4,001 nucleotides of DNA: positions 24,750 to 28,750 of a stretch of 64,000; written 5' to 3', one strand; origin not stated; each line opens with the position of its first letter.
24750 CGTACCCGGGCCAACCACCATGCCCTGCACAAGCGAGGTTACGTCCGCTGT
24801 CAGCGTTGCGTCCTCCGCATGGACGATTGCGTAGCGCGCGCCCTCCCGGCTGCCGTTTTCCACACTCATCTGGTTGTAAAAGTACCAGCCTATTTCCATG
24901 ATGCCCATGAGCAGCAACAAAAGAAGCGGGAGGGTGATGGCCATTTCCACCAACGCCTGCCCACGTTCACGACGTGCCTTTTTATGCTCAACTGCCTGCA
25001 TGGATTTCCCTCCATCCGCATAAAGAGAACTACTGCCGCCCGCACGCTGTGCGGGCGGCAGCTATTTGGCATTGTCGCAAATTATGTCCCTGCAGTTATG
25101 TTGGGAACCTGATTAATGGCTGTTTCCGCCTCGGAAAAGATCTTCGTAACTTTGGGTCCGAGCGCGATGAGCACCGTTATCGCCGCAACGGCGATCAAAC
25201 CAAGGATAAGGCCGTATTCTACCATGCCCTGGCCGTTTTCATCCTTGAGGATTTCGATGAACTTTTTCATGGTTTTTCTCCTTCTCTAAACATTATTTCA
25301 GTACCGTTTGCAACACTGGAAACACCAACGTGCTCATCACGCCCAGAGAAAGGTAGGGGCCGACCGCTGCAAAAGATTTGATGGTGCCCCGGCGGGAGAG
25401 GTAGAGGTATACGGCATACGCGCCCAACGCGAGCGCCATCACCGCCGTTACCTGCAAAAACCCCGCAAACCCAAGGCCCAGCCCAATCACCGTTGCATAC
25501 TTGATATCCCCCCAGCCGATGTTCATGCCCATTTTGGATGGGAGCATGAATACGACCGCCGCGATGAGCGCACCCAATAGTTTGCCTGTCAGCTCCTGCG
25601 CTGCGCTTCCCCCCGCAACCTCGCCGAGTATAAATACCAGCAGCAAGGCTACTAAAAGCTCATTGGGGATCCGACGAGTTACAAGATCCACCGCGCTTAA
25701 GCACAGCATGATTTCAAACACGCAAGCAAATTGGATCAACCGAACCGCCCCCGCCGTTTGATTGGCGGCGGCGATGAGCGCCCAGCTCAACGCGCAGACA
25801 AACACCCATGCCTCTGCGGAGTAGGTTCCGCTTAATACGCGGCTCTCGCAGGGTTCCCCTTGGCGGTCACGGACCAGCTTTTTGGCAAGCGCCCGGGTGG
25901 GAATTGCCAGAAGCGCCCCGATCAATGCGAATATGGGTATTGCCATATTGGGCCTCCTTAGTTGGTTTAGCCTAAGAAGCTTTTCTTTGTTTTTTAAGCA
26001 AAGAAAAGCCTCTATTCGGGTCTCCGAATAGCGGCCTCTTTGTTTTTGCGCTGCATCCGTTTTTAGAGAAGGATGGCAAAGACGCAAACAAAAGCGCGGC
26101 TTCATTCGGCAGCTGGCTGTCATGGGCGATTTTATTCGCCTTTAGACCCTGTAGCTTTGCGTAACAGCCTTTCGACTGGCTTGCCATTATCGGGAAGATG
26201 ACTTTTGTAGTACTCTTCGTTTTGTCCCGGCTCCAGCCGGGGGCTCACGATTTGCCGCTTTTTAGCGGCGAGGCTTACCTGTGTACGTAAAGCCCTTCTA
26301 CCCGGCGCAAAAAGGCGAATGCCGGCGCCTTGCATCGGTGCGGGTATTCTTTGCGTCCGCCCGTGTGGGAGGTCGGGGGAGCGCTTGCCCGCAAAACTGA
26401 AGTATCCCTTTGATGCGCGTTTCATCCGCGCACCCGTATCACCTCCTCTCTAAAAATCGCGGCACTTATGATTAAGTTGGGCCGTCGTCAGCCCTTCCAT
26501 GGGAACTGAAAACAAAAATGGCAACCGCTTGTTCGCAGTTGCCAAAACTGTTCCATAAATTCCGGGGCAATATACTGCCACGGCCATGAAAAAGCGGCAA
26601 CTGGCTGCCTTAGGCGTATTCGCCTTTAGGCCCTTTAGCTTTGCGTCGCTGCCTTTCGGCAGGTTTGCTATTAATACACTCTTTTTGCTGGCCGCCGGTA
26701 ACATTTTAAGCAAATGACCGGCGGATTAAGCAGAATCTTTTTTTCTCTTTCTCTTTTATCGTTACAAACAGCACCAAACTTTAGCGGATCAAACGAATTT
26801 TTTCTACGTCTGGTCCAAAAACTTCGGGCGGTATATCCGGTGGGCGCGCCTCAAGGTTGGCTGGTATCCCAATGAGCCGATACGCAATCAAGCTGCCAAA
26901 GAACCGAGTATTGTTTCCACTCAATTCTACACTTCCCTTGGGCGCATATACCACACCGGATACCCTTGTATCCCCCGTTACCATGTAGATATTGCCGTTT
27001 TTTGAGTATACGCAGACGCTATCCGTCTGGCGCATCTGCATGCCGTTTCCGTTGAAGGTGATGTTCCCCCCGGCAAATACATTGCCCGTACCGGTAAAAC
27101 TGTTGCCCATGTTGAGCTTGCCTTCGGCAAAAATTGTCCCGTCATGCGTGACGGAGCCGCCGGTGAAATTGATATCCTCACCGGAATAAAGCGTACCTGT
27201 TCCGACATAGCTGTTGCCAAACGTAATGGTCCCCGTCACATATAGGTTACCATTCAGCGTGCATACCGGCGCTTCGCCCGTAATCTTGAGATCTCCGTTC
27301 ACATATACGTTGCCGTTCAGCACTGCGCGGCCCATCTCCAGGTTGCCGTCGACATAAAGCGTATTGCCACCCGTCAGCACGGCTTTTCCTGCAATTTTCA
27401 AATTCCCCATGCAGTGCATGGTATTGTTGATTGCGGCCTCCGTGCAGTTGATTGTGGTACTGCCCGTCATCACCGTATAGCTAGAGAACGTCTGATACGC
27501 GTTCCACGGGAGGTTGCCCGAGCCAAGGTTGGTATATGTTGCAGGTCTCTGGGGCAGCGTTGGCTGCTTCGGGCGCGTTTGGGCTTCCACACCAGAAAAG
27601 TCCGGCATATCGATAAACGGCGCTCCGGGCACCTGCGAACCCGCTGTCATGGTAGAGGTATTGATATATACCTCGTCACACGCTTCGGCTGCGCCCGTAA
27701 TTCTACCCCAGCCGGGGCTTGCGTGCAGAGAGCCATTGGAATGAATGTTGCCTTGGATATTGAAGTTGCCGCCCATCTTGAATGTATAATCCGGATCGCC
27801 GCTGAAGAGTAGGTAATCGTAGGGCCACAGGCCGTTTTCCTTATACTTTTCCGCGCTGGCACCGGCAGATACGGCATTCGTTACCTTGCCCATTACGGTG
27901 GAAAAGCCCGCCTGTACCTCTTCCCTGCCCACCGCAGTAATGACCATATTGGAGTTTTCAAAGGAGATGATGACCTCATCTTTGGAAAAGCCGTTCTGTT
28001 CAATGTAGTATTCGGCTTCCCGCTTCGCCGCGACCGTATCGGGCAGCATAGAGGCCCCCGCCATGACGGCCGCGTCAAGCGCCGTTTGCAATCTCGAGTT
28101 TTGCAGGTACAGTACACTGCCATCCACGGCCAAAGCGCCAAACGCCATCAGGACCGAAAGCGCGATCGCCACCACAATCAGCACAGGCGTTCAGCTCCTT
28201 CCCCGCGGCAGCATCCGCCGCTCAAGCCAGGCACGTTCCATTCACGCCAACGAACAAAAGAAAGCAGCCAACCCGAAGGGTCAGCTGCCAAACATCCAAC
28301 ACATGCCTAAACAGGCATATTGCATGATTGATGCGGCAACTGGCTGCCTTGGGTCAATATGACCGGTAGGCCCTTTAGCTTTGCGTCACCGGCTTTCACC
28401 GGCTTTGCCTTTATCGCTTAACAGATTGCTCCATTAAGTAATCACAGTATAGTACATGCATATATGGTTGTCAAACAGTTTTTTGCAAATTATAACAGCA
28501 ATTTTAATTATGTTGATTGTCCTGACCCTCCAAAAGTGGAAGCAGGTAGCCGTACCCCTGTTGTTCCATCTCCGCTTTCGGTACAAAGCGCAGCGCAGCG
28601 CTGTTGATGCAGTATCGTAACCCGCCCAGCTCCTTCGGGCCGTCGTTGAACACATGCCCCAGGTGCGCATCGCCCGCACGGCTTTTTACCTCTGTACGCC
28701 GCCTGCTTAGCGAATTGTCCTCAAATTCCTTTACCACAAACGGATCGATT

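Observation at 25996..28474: Three c-di-GMP-I (GEMM-I) riboswitches in series, each with its own terminator, gate one Tad/Flp pilus operon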

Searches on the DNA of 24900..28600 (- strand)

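Call 24: search_rna_families(source=window, start=24900, end=28600, threshold=evalue, max_evalue=5)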
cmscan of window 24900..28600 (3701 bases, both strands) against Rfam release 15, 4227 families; matches with E-value up to 5: 6.
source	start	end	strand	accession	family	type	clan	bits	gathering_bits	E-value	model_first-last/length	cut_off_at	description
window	26593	26679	-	RF01051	c-di-GMP-I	Cis-reg; riboswitch;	CL00126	77.7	35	8.7e-15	1-87/87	no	c-di-GMP-I riboswitch aptamer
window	28332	28419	-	RF01051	c-di-GMP-I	Cis-reg; riboswitch;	CL00126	77.6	35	8.9e-15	1-87/87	no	c-di-GMP-I riboswitch aptamer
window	26105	26195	-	RF01051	c-di-GMP-I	Cis-reg; riboswitch;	CL00126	73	35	1.2e-13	1-87/87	no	c-di-GMP-I riboswitch aptamer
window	25975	26013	-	RF04239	mir-4679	Gene; miRNA;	-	21.9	88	0.88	19-57/75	no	mir-4679 microRNA precursor family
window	25959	26044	+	RF01859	Phe_leader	Cis-reg; leader;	-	20.7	55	3.9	1-125/125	no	Phenylalanine leader peptide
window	25978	26010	+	RF04239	mir-4679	Gene; miRNA;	-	20.1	88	2.6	1-75/75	no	mir-4679 microRNA precursor family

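Call 30: build_rna_model(alignment_id=A2, structure=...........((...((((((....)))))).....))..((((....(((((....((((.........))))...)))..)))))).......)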
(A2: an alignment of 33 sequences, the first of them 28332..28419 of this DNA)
Model R1 built from alignment A2 (33 sequences, 96 columns); structure: as given.
model positions 88; base pairs 21; branch points 1; effective number of sequences 1.73; information 0.647 bits per position. Calibrated on 0.2 Mb of random sequence (short: E-values are rough).
structure used (alignment columns):
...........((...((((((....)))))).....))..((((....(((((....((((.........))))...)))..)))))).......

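Call 31: search_with_rna_model(model_id=R1, sources=[window, L011, L012, L013, L014, L015, L016, L017, L018, L019, L020, L021, L022, L023, L024, L025, L026, L027, L028, L029, L030, L031, L032, L033, L034, L035, L036, L037, L038, L039, L040, L041, L042, L043, L044, L045, L046, L047, L048, L049, L050, L051, L052, L053, L054, L055, L056, L057, L058, L059, L060, L061, L062, L063, L064, L065, L066, L067, L068, L069, L070, L071, L072, L073, L074, L075, L076, L077, L078, L079, L080], max_evalue=0.01)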
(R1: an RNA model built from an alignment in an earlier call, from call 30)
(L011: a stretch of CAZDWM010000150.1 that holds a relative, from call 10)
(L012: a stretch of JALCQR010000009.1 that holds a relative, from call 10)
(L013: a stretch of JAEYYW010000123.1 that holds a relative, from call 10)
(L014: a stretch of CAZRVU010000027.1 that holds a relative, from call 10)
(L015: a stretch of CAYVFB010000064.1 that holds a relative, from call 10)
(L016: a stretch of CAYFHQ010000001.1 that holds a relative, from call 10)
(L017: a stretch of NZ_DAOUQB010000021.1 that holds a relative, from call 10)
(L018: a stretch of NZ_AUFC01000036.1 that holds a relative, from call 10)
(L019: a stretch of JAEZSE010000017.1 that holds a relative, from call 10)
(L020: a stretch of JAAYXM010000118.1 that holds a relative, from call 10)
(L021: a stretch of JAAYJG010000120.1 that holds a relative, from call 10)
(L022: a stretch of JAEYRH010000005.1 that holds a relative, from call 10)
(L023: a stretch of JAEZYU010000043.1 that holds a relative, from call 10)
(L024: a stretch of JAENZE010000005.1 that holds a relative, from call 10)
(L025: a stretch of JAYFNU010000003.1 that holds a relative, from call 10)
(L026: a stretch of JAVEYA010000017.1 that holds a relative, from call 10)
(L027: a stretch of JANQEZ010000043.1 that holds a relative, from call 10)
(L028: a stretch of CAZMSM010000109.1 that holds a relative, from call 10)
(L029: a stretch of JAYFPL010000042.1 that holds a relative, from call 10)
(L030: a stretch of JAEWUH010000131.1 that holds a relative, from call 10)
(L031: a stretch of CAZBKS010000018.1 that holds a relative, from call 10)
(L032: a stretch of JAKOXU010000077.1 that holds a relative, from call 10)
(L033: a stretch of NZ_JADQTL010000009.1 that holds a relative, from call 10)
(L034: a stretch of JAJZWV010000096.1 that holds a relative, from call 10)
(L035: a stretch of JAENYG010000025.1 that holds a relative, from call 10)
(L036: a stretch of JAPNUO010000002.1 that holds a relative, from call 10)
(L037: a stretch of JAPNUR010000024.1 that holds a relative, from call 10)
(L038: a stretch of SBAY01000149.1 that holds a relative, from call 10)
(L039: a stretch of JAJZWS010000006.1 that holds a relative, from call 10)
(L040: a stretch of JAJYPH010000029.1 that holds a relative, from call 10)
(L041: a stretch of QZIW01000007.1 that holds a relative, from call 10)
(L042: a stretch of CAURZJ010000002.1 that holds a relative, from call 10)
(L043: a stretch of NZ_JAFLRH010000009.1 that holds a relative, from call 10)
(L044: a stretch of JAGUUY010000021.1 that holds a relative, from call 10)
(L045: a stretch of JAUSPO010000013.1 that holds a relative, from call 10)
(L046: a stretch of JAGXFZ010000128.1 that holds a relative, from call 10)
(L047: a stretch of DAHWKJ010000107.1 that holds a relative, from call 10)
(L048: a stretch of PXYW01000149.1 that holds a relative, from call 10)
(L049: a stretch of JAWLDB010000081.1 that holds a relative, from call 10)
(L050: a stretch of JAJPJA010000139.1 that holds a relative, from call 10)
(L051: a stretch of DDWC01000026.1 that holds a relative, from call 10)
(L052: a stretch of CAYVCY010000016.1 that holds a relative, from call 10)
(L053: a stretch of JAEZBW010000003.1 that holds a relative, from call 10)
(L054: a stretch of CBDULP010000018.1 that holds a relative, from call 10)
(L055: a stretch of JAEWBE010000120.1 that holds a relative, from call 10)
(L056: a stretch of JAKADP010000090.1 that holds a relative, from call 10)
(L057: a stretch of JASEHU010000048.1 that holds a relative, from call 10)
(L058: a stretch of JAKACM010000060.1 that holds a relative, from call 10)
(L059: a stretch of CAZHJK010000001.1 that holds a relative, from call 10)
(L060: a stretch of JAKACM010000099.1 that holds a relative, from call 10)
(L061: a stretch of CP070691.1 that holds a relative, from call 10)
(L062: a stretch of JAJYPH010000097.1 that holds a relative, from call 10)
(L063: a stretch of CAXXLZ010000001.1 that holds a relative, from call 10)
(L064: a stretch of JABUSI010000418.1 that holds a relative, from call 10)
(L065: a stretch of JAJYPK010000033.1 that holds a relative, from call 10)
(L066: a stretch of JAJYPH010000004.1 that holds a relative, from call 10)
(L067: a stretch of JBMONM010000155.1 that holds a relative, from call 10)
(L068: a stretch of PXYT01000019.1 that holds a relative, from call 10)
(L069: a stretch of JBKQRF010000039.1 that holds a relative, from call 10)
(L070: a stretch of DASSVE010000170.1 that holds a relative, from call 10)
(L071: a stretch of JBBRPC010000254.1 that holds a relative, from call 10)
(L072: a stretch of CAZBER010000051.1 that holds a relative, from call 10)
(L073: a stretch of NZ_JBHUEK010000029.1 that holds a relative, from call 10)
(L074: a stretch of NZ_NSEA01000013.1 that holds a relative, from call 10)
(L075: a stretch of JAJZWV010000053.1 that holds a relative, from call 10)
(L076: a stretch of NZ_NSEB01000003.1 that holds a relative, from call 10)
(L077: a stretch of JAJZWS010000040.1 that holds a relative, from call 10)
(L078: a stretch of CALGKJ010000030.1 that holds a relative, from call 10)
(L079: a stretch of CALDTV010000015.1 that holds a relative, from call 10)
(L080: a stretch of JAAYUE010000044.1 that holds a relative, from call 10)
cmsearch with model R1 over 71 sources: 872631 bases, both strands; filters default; matches with E-value up to 0.01: 10.
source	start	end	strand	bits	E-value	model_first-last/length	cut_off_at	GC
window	28332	28419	-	95.8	1.7e-18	1-88/88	no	0.56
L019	4854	4938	+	94.5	3.2e-18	1-88/88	no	0.55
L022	5088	5172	+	94.5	3.2e-18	1-88/88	no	0.55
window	26593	26679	-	94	4.2e-18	1-88/88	no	0.53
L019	4653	4737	+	93.1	6.7e-18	1-88/88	no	0.56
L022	4889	4973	+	92.6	8.8e-18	1-88/88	no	0.54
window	26105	26195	-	91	2e-17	1-88/88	no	0.52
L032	4682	4766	+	90.3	2.8e-17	1-88/88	no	0.49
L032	4813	4897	+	86.6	1.9e-16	1-88/88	no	0.49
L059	5965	6073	+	51.5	1.3e-08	1-88/88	no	0.39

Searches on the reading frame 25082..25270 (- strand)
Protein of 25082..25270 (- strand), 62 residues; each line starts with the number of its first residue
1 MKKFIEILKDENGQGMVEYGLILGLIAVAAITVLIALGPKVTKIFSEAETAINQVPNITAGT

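Call 5: search_protein_families(library=pfam, proteins=[window:25082-25270:-], max_evalue=0.01)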
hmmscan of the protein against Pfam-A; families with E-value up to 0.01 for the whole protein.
window:25082-25270:- (62 aa): 1 family
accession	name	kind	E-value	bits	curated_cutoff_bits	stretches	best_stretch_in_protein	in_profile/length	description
PF04964.19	Flp_Fap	-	1e-08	35.3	32.2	1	8-51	2-45/46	Flp/Fap pilin component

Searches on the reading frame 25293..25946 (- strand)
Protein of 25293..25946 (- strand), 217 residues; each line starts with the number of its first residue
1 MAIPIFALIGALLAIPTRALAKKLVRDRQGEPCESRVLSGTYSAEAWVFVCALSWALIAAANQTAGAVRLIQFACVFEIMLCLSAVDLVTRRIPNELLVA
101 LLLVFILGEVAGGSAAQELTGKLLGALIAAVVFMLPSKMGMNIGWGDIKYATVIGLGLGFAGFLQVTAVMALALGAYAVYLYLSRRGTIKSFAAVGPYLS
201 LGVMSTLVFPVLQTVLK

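Call 5: search_protein_families(library=pfam, proteins=[window:25293-25946:-], max_evalue=0.01)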
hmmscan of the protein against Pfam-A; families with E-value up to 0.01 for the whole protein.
window:25293-25946:- (217 aa): 1 family
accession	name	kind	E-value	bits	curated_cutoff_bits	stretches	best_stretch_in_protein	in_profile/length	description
PF01478.23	Peptidase_A24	-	6.8e-11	43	26.5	1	79-178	6-103/104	Type IV leader peptidase family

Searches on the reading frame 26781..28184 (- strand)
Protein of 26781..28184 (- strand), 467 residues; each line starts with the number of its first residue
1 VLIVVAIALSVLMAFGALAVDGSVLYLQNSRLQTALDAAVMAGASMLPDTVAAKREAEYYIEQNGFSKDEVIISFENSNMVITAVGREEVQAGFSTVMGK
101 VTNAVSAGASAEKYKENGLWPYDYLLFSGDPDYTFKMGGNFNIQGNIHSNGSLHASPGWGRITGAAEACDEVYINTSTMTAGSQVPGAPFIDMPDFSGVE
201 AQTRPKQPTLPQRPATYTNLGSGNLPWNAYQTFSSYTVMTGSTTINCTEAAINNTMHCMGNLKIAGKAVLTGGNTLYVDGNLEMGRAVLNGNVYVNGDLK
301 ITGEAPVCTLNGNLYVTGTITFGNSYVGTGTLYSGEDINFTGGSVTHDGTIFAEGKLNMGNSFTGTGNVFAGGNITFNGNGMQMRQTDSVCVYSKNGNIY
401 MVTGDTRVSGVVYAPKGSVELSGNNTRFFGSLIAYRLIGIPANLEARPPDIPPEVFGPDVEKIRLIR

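Call 5: search_protein_families(library=pfam, proteins=[window:26781-28184:-], max_evalue=0.01)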
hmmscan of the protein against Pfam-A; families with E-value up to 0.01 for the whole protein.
window:26781-28184:- (467 aa): 3 families
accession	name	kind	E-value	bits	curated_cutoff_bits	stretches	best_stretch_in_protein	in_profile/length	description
PF23981.1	DUF7305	-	5.2e-09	36.7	27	1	318-435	42-166/185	Domain of unknown function (DUF7305)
PF13400.11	Tad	-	6.1e-06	26.9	22.3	1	4-45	5-46/47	Putative Flp pilus-assembly TadE/G-like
PF20597.4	pAdhesive_15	-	0.0076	16.6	23.8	0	402-437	213-246/254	Putative Ice-binding-like adhesive domain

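Call 8: find_homologous_proteins(query=window:26781-28184:-)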
Query window:26781-28184:- (467 aa): 28 proteins with E <= 0.001 among 8000 candidates.
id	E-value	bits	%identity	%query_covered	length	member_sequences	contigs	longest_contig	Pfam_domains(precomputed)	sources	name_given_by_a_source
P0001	0.0e+0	1044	99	100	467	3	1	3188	PF23981.2,PF13400.12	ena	-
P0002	2.2e-257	872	82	100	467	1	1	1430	PF23981.2,PF13400.12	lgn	-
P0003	1.8e-253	860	81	97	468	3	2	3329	PF23981.2,PF13400.12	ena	-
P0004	2.6e-250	849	81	100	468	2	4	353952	PF23981.2,PF13400.12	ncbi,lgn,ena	-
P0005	4.1e-249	845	79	97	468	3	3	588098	PF23981.2,PF13400.12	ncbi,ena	-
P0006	3.4e-245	832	80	100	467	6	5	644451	PF23981.2,PF13400.12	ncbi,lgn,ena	-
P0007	1.1e-239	814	76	100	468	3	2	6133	PF23981.2,PF13400.12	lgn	-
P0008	4.8e-219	746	72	100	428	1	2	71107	PF23981.2,PF13400.12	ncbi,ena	-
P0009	9.5e-182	623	62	100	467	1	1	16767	PF23981.2,PF13400.12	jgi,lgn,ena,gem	-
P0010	9.3e-181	620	61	100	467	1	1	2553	PF23981.2,PF13400.12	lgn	-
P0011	1.3e-165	570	55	100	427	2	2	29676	PF23981.2,PF13400.12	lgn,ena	-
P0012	4.8e-160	552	56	100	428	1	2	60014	PF23981.2,PF13400.12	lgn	-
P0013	1.2e-157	544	54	100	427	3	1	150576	PF23981.2,PF13400.12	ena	-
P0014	2.4e-121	424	46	100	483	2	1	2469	PF23981.2,PF13400.12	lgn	-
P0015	7.0e-112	393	46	100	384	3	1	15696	PF23981.2,PF13400.12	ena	-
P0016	1.9e-103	365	42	100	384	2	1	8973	PF23981.2,PF13400.12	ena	-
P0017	6.1e-101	357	43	100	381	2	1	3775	PF23981.2,PF13400.12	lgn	-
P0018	1.3e-95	339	41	100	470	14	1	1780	PF13400.12,PF03961.20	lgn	-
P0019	8.1e-84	300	39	100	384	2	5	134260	PF23981.2,PF04519.20,PF13400.12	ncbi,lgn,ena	-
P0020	1.1e-80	290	48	71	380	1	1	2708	PF13400.12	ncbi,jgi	jgi:cytoskeletal protein CcmA (bactofilin family)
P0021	1.2e-74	270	37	100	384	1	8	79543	PF23981.2,PF13400.12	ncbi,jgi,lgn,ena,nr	ncbi:MAG: hypothetical protein BWY35_01236 [Firmicutes bacterium ADurb.Bin248]|nr:MAG: hypothetical 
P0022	3.1e-69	252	31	92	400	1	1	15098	PF23981.2,PF13400.12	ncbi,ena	-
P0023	1.9e-59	220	35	97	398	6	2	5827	PF23981.2,PF07811.18,PF13400.12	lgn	-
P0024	6.0e-29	119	34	42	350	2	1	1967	PF23981.2,PF13400.12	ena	-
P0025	2.8e-25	107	28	64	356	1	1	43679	PF23981.2,PF13400.12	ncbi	-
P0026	1.5e-24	105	28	74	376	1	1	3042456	PF23981.2,PF07811.18,PF13400.12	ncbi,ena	-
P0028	2.9e-4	38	31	29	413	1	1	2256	PF09977.15,PF13400.12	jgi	jgi:Flp pilus assembly protein TadG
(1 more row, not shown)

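Call 10: find_related_loci(query=A1, collection=genome_contigs, flank=7000)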
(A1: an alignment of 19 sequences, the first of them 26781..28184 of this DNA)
Query A1 (467 aa) in genome_contigs; peptide patterns used: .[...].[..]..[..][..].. (x = any residue, [..] = any of these).
600 stretches matched a pattern (row limit reached: there are more); 93 encode a relative of the query (tblastn E <= 1e-3); the best 80 are kept; 80 distinct loci.
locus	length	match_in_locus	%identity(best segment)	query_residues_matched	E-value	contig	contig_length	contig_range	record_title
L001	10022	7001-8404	81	1-467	0e+0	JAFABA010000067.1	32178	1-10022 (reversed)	MAG: Bacillota bacterium isolate OH_SBB_106 k127_679224, whole genome shotgun sequence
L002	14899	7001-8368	81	13-467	0e+0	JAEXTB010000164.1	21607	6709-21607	MAG: Bacillota bacterium isolate OH_HBrB_334 k127_1741599, whole genome shotgun sequence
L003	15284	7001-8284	72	1-467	0e+0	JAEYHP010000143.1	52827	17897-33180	MAG: Bacillota bacterium isolate OH_HFB_328 k127_2520672, whole genome shotgun sequence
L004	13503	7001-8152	47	2-467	4e-122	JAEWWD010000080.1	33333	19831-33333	MAG: Bacillota bacterium isolate OH_SDB_86 k127_1219365, whole genome shotgun sequence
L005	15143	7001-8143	43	2-467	5e-102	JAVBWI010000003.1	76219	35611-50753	MAG: Clostridia bacterium isolate ZNE14_Bin7 all_Scaff002017, whole genome shotgun sequence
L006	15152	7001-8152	40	1-467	3e-89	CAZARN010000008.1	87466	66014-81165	MAG TPA_asm: uncultured Clostridium sp. isolate SRP216815_co1_318 genome assembly, contig: NODE_299_length_87466_cov_9.3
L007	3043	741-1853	40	15-467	3e-79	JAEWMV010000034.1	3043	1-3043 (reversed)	MAG: Bacillota bacterium isolate OH_PDB_146 k127_456991, whole genome shotgun sequence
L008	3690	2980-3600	45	15-227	1e-44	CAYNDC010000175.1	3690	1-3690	MAG TPA_asm: uncultured Clostridium sp. isolate SRP294416_co3_128 genome assembly, contig: NODE_68211_length_3690_cov_5.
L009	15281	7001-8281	52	2-467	2e-149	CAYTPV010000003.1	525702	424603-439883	MAG TPA_asm: uncultured Oscillospiraceae bacterium isolate binchicken_co104_142 genome assembly, contig: NODE_7_length_5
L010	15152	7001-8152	39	1-467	7e-90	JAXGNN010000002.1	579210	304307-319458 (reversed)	MAG: Christensenellales bacterium isolate AnMBR.bin257 bin257_2, whole genome shotgun sequence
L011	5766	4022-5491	29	1-434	2e-35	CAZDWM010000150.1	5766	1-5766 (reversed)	MAG TPA_asm: uncultured Eubacteriales bacterium isolate SRP192927_co3_265 genome assembly, contig: NODE_40704_length_576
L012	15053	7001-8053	29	3-467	8e-28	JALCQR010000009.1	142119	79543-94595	MAG: Clostridia bacterium isolate UW_DM_ANA1_1 Ga0455770_00051, whole genome shotgun sequence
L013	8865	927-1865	34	2-437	4e-27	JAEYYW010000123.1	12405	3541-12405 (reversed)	MAG: Bacillota bacterium isolate OH_CBlB_68 k127_43743, whole genome shotgun sequence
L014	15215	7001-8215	30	17-437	6e-27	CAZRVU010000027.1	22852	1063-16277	MAG TPA_asm: uncultured Desulfovibrionaceae bacterium isolate binchicken_co39_631 genome assembly, contig: NODE_5449_len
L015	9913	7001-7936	35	2-438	3e-26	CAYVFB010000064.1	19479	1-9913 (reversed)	MAG TPA_asm: uncultured Ruminiclostridium sp. isolate SRP192927_co6_391 genome assembly, contig: NODE_6100_length_19479_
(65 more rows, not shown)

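Call 46: find_encoding_contigs(protein=window:26781-28184:-, flank=3000, max_places=3)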
Protein window:26781-28184:- (467 aa): 4 contigs read that carry it; 1 place shown.
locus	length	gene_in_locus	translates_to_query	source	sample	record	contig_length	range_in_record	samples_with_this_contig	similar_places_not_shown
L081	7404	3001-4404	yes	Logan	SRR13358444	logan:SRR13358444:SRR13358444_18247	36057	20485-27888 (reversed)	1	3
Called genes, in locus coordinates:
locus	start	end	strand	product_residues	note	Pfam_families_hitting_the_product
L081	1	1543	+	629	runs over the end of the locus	PF08447:PAS_3 (faint), PF00990:GGDEF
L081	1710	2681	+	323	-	PF01625:PMSR, PF01641:SelR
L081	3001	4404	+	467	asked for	PF13400:Tad (weak), PF23981:DUF7305 (weak)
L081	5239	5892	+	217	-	PF01478:Peptidase_A24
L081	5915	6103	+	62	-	PF04964:Flp_Fap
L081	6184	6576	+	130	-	PF07811:TadE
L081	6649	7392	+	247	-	PF08666:SAF (weak), PF16976:RcpC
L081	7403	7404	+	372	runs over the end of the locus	PF00142:Fer4_NifH (weak), PF01656:CbiA, PF06564:CBP_BcsQ (weak), PF09140:MipZ, PF10609:ParA, PF13614:AAA_31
